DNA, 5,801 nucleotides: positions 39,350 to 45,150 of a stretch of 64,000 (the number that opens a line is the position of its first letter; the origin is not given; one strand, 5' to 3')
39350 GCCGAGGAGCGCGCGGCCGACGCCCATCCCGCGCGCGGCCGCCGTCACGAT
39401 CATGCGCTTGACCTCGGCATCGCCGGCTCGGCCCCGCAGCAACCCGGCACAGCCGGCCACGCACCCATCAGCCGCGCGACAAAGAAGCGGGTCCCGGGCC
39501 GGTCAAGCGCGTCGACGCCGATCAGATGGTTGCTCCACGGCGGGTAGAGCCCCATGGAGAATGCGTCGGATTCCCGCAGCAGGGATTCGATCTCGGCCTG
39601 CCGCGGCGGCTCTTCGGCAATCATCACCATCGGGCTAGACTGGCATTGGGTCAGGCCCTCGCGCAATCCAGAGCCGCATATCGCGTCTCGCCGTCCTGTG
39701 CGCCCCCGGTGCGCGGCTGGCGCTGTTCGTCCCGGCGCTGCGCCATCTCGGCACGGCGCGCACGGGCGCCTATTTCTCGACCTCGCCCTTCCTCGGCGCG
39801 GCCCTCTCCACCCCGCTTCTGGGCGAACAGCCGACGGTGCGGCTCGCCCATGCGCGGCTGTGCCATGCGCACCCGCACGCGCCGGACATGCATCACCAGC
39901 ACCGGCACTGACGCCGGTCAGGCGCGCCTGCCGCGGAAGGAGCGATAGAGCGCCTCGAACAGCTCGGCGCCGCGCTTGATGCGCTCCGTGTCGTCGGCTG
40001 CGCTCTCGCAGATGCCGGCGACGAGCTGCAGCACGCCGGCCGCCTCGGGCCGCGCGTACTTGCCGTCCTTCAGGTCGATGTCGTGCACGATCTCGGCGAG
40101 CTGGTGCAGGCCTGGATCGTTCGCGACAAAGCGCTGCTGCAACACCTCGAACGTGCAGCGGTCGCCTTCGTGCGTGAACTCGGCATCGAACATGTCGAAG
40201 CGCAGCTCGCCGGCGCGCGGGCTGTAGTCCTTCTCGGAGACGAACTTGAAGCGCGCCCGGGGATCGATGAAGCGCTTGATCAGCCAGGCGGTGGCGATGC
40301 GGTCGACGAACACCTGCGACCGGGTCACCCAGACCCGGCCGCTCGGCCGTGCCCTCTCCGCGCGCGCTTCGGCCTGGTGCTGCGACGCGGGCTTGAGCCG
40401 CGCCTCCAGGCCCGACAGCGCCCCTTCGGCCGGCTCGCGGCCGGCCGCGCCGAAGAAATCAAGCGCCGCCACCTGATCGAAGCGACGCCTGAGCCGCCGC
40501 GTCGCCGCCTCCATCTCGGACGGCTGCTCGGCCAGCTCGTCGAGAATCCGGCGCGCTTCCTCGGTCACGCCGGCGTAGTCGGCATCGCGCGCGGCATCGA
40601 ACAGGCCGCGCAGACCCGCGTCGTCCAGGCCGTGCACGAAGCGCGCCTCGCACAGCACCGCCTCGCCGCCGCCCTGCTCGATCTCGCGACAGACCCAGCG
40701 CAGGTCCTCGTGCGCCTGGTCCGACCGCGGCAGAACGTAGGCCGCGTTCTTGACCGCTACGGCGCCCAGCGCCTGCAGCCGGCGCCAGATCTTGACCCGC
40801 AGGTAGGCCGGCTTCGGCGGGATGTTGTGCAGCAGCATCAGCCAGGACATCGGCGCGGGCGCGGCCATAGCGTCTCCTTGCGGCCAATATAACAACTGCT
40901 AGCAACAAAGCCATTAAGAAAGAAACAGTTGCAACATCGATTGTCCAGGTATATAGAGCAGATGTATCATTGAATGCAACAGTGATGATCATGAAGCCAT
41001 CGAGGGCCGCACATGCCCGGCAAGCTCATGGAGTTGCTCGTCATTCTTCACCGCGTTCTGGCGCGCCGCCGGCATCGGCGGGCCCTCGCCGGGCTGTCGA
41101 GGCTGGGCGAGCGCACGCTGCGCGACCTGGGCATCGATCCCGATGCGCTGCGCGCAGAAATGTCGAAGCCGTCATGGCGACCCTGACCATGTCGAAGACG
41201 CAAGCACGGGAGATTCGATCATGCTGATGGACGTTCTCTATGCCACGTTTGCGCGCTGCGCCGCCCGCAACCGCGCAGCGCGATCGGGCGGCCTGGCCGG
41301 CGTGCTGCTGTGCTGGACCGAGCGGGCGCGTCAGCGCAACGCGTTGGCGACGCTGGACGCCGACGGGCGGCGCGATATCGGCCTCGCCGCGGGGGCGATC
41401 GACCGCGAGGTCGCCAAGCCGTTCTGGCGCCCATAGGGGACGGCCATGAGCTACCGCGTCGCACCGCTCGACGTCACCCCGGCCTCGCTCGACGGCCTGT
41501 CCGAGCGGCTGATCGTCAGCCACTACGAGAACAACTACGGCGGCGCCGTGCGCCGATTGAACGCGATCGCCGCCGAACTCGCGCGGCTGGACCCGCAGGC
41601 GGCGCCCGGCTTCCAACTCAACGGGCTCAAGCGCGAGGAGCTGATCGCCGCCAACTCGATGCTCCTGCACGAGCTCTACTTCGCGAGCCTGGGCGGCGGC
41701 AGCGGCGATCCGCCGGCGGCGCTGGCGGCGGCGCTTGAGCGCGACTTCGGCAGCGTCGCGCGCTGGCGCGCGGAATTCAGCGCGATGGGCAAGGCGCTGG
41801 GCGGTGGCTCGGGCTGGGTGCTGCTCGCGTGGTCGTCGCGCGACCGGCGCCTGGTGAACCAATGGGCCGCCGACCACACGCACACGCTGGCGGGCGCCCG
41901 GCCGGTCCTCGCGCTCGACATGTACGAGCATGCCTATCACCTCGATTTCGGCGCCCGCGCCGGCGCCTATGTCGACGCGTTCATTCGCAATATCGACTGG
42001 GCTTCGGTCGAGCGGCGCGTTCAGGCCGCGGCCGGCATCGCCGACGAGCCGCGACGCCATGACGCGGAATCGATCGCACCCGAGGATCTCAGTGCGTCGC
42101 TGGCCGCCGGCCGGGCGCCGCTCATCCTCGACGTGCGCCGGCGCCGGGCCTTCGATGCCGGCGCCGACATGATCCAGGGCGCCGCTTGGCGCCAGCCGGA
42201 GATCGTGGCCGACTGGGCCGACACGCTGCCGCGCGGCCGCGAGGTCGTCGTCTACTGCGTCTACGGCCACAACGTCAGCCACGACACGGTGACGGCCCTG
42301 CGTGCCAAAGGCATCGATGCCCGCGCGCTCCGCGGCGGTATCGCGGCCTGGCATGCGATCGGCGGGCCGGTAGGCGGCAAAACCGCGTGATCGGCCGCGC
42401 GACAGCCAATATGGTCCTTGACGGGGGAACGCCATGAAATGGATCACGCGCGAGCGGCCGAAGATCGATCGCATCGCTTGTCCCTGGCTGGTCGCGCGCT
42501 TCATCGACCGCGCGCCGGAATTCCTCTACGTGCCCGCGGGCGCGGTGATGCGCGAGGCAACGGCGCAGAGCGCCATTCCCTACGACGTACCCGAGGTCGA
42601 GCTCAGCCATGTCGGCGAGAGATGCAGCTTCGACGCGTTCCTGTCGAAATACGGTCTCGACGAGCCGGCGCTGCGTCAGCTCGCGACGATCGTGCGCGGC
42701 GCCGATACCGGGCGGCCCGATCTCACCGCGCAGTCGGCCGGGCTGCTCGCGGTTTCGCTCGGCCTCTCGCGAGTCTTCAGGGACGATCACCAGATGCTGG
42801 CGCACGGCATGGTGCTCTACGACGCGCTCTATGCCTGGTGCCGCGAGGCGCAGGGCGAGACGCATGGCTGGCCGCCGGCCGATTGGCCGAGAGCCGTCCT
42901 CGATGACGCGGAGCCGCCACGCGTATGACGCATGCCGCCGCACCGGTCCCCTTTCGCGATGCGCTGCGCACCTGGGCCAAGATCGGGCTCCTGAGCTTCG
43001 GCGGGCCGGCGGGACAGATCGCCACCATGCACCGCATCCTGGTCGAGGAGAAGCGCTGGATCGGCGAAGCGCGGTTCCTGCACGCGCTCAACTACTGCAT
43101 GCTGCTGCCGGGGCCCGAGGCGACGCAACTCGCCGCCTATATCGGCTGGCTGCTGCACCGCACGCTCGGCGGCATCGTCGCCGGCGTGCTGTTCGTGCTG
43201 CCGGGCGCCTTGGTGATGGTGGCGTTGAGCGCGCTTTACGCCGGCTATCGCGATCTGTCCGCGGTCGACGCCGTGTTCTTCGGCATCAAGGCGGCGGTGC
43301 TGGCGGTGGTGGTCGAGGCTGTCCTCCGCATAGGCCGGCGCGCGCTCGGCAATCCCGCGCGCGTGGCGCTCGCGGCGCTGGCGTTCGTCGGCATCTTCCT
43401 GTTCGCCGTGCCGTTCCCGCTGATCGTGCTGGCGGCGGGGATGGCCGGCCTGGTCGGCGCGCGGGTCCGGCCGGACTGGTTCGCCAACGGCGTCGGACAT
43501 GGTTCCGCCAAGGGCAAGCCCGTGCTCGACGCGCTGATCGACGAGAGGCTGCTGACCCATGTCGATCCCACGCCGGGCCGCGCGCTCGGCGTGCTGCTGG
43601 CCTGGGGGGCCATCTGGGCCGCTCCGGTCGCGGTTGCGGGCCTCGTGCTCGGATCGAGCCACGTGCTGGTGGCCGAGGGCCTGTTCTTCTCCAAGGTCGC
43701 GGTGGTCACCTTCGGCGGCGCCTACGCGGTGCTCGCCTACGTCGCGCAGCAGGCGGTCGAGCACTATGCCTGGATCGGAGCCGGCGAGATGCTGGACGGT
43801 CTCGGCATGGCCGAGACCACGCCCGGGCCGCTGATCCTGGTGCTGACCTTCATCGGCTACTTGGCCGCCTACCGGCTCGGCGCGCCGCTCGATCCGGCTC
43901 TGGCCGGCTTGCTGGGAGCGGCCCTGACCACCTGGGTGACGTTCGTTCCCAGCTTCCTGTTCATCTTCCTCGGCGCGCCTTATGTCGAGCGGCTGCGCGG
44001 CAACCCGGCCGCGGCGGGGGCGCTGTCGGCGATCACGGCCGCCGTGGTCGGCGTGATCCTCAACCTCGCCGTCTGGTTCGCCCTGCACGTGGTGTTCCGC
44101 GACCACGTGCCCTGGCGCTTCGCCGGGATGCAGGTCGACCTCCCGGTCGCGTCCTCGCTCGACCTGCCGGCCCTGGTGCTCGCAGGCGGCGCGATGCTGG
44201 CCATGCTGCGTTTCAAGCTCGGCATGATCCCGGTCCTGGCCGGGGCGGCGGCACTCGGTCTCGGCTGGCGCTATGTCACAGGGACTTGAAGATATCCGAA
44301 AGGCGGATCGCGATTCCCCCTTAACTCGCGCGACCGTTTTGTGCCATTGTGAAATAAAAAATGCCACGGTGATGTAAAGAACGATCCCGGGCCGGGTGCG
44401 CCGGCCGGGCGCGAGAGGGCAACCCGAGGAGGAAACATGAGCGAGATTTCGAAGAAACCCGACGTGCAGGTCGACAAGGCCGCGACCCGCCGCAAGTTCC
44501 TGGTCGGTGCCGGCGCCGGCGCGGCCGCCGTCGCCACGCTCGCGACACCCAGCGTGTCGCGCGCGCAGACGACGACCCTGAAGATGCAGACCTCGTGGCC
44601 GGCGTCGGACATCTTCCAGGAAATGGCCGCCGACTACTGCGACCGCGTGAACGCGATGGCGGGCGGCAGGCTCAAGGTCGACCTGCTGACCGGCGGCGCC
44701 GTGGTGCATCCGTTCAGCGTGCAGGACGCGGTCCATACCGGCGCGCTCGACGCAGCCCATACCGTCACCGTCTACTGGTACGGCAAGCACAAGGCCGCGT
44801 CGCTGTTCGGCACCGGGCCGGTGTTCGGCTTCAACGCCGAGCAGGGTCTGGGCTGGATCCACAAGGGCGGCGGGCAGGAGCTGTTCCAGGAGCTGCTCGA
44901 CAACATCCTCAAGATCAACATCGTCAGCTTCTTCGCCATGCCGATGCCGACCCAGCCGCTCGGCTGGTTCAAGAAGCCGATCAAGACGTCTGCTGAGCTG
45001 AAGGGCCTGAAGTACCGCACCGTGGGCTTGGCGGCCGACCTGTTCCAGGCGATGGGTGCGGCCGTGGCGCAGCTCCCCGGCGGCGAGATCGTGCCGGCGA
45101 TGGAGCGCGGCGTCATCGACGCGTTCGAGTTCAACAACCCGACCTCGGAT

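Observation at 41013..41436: Two tandem DUF1127 mini-proteins, one missed by the ORF track, embedded in the chr cluster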

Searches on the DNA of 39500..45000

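Call 48: search_rna_families(source=window, start=39500, end=45000, threshold=evalue, max_evalue=1)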
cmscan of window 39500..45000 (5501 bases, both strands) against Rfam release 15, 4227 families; matches with E-value up to 1: 2.
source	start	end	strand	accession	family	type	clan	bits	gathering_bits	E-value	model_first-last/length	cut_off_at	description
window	41918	42028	+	RF02242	Xoo5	Gene; sRNA;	-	23.2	50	0.15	1-124/124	no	Xanthomonadaceae sRNA Xoo5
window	42504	42659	+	RF02271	uc_338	Cis-reg;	-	19.1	120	0.22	1-180/180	no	TUC338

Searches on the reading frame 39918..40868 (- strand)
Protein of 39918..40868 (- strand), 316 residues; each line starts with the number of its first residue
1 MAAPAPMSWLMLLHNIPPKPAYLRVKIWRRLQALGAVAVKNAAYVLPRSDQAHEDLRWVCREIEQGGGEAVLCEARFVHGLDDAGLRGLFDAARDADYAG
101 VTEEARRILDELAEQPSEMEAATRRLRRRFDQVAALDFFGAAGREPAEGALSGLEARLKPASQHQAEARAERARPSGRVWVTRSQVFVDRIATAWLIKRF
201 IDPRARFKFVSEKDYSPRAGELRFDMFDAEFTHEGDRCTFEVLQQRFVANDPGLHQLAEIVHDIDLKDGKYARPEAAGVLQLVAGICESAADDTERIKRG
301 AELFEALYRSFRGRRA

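Call 3: search_protein_families(library=pfam, proteins=[window:39918-40868:-], max_evalue=1)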
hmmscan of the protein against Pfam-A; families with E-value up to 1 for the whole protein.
window:39918-40868:- (316 aa): 3 families
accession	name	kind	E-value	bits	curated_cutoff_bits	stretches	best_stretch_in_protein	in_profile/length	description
PF09828.14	ChrB_C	-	8.2e-47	159.4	25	1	180-310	1-131/132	ChrB, C-terminal domain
PF20229.3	ChrB_N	-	2e-16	60.8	23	1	24-160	1-147/159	Protein ChrB, N-terminal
PF20803.2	PaaX_M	-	0.014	15.9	24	1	8-49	7-48/83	PaaX protein central Cas2-like domain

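Call 4: search_protein_families(library=ncbifam, proteins=[window:39918-40868:-], max_evalue=1)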
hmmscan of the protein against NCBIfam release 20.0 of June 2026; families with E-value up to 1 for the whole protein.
window:39918-40868:- (316 aa): 1 family
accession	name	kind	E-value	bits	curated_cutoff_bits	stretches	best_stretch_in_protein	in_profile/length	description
NF058645.1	MCPCtpMPsAe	equivalog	0.057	12.2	900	1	99-166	284-352/558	methyl-accepting chemotaxis protein CtpM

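Call 16: find_related_loci(query=window:39918-40868:-, collection=genome_contigs, flank=6000)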
Query window:39918-40868:- (316 aa) in genome_contigs; peptide patterns used: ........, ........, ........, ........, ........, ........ (x = any residue, [..] = any of these).
600 stretches matched a pattern (row limit reached: there are more); 565 encode a relative of the query (tblastn E <= 1e-3); the best 80 are kept; 80 distinct loci.
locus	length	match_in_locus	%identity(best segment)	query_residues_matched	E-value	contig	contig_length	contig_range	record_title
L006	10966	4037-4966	57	9-312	3e-115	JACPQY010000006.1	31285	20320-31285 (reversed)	MAG: Nitrospirae bacterium isolate NC_groundwater_665_Ag_B-0.1um_64_68 B_1_S1_Biohub_coassembly_k141_382401, whole genom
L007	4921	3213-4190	56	3-316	2e-115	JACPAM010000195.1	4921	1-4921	MAG: Deltaproteobacteria bacterium isolate NC_groundwater_231_Ag_S-0.2um_58_12 S5_GD2017_2_S2_scaffold_16357, whole geno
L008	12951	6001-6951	60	9-316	3e-114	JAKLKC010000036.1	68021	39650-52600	MAG: Myxococcota bacterium isolate MAG.506 MAG.506-NODE_36_length_68021_cov_8.055060, whole genome shotgun sequence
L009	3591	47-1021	55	1-316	3e-115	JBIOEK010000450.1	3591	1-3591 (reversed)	MAG: Hyphomicrobiales bacterium isolate GcC5-43 k141_392607_length_3591_cov_16.0000, whole genome shotgun sequence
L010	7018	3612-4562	54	5-316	3e-112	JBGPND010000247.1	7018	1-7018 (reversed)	MAG: Acetobacteraceae bacterium isolate OBJ_0618_7090110_222 k141_11045728_length_7018_cov_24.8688, whole genome shotgun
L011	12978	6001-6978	54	1-316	2e-110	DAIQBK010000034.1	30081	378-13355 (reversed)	MAG TPA_asm: Myxococcaceae bacterium isolate CTOTU28159 NODE_131_length_30081_cov_15.747086, whole genome shotgun sequen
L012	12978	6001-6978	53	1-316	1e-109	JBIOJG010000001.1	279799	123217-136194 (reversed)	MAG: Candidatus Binatia bacterium isolate GcC5-6 k141_2241418_length_279799_cov_147.5999, whole genome shotgun sequence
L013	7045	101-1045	56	9-312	2e-109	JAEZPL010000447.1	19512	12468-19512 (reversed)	MAG: Proteobacteria bacterium isolate OH_CFB_47 k127_1564462, whole genome shotgun sequence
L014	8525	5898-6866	55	3-316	2e-109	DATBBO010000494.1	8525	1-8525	MAG TPA_asm: Dongiaceae bacterium isolate SMAG_U5761 k141_3583399, whole genome shotgun sequence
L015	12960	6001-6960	53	2-316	6e-109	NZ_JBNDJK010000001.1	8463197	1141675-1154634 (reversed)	Inquilinus ginsengisoli strain V4I1 Ga0505336_01, whole genome shotgun sequence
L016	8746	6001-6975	53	6-316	2e-107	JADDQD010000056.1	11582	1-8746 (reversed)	MAG: Proteobacteria bacterium isolate LB5_4 AB19_LB5_462_length_11662_cov_79, whole genome shotgun sequence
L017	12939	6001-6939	55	9-312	3e-107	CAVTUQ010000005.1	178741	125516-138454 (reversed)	MAG: uncultured delta proteobacterium isolate MFD04944.bin.4.678 genome assembly, contig: contig_14372, whole genome sho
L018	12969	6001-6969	55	8-314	3e-107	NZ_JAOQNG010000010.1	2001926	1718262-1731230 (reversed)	Azospirillum canadense strain DS2 Ga0486050_10, whole genome shotgun sequence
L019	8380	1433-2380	54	9-315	2e-107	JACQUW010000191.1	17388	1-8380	MAG: Deltaproteobacteria bacterium isolate NC_groundwater_1447_Ag_S-0.65um_55_23 S_p65_S5_coassembly_k141_2389618, whole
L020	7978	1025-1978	54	9-316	1e-106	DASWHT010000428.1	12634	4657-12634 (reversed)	MAG TPA_asm: Candidatus Binatia bacterium isolate SMAG_U2849 k141_625391, whole genome shotgun sequence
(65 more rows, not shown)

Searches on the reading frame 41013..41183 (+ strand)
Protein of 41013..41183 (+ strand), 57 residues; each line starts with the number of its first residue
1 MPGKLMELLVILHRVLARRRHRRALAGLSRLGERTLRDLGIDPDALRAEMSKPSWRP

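Call 3: search_protein_families(library=pfam, proteins=[window:41013-41183:+], max_evalue=1)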
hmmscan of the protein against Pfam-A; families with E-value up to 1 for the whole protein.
seq(57 aa): 2 families
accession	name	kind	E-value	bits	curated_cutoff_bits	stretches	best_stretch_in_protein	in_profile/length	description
PF06568.16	DUF1127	-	6.9e-05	22.9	23.3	1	12-45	2-35/37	Domain of unknown function (DUF1127)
PF02861.25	Clp_N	-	0.076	13.6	20.7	1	30-49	28-47/53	Clp amino terminal domain, pathogenicity island component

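Call 4: search_protein_families(library=ncbifam, proteins=[window:41013-41183:+], max_evalue=1)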
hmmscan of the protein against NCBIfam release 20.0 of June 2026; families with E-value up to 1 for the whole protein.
seq(57 aa): 0 families

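Call 9: find_encoding_contigs(protein=window:41013-41183:+, flank=6000, max_places=6)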
Protein seq(57 aa) (57 aa): 1 contig read that carries it; 1 place shown.
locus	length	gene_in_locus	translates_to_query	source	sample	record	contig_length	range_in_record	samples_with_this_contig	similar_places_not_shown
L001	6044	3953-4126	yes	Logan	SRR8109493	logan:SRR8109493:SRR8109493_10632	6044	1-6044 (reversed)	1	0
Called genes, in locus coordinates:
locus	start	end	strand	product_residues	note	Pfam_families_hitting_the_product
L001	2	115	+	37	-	?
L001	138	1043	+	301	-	PF00800:PDT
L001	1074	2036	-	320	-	PF09296:NUDIX-like, PF09297:Zn_ribbon_NUD, PF00293:NUDIX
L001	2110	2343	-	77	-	PF00583:Acetyltransf_1, PF13508:Acetyltransf_7 (weak)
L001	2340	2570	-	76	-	-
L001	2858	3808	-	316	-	PF20229:ChrB_N, PF09828:ChrB_C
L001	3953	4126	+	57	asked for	-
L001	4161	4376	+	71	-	PF06568:YjiS-like (weak)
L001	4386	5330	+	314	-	PF02777:Sod_Fe_C, PF00581:Rhodanese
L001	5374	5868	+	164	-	PF09828:ChrB_C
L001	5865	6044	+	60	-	?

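Call 11: find_homologous_proteins(query=window:41013-41183:+, max_evalue=0.001)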
Query seq(57 aa) (57 aa): 2 proteins with E <= 0.001 among 3 candidates.
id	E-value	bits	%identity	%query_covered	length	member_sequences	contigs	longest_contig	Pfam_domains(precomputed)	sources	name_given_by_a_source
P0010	1.5e-28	114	100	100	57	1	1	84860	-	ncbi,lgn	-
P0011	1.1e-15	74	86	65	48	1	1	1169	PF06568.17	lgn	-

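Call 24: find_encoding_contigs(protein=P0011, flank=6000, max_places=3)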
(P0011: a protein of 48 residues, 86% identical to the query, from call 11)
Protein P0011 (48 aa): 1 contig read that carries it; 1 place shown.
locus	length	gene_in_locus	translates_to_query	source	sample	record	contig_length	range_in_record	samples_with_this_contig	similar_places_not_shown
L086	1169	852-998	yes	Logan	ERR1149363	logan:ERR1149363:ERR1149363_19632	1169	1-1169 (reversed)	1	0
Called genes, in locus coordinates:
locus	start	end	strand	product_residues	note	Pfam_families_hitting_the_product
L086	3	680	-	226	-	?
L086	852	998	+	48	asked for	PF06568:YjiS-like (weak)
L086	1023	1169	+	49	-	?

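Call 55: find_related_loci(query=window:41013-41183:+, collection=metagenome_contigs, flank=5000)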
Query seq(57 aa) (57 aa) in metagenome_contigs; peptide patterns used: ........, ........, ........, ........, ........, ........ (x = any residue, [..] = any of these).
600 stretches matched a pattern, but none encodes a relative of the query by tblastn (E <= 1e-3).
